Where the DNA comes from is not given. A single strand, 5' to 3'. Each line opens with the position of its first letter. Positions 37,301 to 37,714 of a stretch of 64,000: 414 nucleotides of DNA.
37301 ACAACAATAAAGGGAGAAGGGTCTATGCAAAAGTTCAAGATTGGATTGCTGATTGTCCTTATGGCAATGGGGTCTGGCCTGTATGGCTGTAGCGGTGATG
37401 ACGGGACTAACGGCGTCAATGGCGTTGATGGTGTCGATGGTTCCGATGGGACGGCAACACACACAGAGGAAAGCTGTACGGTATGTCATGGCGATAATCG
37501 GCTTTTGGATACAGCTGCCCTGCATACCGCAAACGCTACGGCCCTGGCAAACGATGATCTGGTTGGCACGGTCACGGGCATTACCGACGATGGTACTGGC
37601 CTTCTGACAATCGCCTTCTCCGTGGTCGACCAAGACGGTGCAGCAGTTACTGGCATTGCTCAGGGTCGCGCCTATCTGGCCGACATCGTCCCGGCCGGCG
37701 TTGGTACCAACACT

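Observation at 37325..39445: MtrC/OmcA-like decahaem lipoprotein with a 1+5+4 haem layout and no adjacent MtrA/MtrB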

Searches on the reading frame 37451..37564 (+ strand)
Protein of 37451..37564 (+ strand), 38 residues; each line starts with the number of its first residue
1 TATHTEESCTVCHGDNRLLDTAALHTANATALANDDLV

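Call 81: search_solved_structures(query=A3, max_evalue=10, show_alignments=5)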
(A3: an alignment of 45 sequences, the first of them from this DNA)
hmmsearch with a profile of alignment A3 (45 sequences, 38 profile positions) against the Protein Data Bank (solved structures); distinct sequences matched with E-value up to 10: 18.
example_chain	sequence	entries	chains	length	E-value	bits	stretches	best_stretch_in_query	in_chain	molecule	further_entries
1exk_A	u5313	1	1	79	6.4e-07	31.7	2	7-17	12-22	DNAJ PROTEIN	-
3pmq_A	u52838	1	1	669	6.2e-05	25.3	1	2-28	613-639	Decaheme cytochrome c MtrF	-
3ucp_A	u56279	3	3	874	0.00079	21.8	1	6-28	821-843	UndA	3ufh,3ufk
3mk7_C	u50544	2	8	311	0.0033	19.8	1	7-17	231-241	Cytochrome c oxidase, cbb3-type, subunit P | Cbb3-type cytochrome c oxidase subunit CcoP1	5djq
1nlt_A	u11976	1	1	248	0.063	15.7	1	9-20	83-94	Mitochondrial protein import protein MAS5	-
7ubj_A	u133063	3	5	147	0.18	14.3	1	9-23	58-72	Antitermination protein Q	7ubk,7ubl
3ubr_A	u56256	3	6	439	0.18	14.3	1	6-19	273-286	Cytochrome c-552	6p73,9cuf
8smr_L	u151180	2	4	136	0.21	14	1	8-16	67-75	Cytochrome C5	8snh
4mo1_A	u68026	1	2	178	0.23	13.9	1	9-23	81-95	Antitermination protein Q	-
7ubm_Q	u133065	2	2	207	0.28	13.7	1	9-23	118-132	Antitermination protein Q | Antitermination protein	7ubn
7y5e_VL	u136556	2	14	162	0.84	12.1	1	6-15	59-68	Cytochrome c550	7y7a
4x8w_A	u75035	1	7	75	0.98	11.9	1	11-28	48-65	Loquacious, isoform B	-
5xdh_A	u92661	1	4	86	1.1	11.7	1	6-16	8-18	Putative cytochrome c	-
6r6n_B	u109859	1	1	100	1.6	11.2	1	6-16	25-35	KustA0088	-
6r6m_B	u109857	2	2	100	1.6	11.2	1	6-16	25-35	Kusta0088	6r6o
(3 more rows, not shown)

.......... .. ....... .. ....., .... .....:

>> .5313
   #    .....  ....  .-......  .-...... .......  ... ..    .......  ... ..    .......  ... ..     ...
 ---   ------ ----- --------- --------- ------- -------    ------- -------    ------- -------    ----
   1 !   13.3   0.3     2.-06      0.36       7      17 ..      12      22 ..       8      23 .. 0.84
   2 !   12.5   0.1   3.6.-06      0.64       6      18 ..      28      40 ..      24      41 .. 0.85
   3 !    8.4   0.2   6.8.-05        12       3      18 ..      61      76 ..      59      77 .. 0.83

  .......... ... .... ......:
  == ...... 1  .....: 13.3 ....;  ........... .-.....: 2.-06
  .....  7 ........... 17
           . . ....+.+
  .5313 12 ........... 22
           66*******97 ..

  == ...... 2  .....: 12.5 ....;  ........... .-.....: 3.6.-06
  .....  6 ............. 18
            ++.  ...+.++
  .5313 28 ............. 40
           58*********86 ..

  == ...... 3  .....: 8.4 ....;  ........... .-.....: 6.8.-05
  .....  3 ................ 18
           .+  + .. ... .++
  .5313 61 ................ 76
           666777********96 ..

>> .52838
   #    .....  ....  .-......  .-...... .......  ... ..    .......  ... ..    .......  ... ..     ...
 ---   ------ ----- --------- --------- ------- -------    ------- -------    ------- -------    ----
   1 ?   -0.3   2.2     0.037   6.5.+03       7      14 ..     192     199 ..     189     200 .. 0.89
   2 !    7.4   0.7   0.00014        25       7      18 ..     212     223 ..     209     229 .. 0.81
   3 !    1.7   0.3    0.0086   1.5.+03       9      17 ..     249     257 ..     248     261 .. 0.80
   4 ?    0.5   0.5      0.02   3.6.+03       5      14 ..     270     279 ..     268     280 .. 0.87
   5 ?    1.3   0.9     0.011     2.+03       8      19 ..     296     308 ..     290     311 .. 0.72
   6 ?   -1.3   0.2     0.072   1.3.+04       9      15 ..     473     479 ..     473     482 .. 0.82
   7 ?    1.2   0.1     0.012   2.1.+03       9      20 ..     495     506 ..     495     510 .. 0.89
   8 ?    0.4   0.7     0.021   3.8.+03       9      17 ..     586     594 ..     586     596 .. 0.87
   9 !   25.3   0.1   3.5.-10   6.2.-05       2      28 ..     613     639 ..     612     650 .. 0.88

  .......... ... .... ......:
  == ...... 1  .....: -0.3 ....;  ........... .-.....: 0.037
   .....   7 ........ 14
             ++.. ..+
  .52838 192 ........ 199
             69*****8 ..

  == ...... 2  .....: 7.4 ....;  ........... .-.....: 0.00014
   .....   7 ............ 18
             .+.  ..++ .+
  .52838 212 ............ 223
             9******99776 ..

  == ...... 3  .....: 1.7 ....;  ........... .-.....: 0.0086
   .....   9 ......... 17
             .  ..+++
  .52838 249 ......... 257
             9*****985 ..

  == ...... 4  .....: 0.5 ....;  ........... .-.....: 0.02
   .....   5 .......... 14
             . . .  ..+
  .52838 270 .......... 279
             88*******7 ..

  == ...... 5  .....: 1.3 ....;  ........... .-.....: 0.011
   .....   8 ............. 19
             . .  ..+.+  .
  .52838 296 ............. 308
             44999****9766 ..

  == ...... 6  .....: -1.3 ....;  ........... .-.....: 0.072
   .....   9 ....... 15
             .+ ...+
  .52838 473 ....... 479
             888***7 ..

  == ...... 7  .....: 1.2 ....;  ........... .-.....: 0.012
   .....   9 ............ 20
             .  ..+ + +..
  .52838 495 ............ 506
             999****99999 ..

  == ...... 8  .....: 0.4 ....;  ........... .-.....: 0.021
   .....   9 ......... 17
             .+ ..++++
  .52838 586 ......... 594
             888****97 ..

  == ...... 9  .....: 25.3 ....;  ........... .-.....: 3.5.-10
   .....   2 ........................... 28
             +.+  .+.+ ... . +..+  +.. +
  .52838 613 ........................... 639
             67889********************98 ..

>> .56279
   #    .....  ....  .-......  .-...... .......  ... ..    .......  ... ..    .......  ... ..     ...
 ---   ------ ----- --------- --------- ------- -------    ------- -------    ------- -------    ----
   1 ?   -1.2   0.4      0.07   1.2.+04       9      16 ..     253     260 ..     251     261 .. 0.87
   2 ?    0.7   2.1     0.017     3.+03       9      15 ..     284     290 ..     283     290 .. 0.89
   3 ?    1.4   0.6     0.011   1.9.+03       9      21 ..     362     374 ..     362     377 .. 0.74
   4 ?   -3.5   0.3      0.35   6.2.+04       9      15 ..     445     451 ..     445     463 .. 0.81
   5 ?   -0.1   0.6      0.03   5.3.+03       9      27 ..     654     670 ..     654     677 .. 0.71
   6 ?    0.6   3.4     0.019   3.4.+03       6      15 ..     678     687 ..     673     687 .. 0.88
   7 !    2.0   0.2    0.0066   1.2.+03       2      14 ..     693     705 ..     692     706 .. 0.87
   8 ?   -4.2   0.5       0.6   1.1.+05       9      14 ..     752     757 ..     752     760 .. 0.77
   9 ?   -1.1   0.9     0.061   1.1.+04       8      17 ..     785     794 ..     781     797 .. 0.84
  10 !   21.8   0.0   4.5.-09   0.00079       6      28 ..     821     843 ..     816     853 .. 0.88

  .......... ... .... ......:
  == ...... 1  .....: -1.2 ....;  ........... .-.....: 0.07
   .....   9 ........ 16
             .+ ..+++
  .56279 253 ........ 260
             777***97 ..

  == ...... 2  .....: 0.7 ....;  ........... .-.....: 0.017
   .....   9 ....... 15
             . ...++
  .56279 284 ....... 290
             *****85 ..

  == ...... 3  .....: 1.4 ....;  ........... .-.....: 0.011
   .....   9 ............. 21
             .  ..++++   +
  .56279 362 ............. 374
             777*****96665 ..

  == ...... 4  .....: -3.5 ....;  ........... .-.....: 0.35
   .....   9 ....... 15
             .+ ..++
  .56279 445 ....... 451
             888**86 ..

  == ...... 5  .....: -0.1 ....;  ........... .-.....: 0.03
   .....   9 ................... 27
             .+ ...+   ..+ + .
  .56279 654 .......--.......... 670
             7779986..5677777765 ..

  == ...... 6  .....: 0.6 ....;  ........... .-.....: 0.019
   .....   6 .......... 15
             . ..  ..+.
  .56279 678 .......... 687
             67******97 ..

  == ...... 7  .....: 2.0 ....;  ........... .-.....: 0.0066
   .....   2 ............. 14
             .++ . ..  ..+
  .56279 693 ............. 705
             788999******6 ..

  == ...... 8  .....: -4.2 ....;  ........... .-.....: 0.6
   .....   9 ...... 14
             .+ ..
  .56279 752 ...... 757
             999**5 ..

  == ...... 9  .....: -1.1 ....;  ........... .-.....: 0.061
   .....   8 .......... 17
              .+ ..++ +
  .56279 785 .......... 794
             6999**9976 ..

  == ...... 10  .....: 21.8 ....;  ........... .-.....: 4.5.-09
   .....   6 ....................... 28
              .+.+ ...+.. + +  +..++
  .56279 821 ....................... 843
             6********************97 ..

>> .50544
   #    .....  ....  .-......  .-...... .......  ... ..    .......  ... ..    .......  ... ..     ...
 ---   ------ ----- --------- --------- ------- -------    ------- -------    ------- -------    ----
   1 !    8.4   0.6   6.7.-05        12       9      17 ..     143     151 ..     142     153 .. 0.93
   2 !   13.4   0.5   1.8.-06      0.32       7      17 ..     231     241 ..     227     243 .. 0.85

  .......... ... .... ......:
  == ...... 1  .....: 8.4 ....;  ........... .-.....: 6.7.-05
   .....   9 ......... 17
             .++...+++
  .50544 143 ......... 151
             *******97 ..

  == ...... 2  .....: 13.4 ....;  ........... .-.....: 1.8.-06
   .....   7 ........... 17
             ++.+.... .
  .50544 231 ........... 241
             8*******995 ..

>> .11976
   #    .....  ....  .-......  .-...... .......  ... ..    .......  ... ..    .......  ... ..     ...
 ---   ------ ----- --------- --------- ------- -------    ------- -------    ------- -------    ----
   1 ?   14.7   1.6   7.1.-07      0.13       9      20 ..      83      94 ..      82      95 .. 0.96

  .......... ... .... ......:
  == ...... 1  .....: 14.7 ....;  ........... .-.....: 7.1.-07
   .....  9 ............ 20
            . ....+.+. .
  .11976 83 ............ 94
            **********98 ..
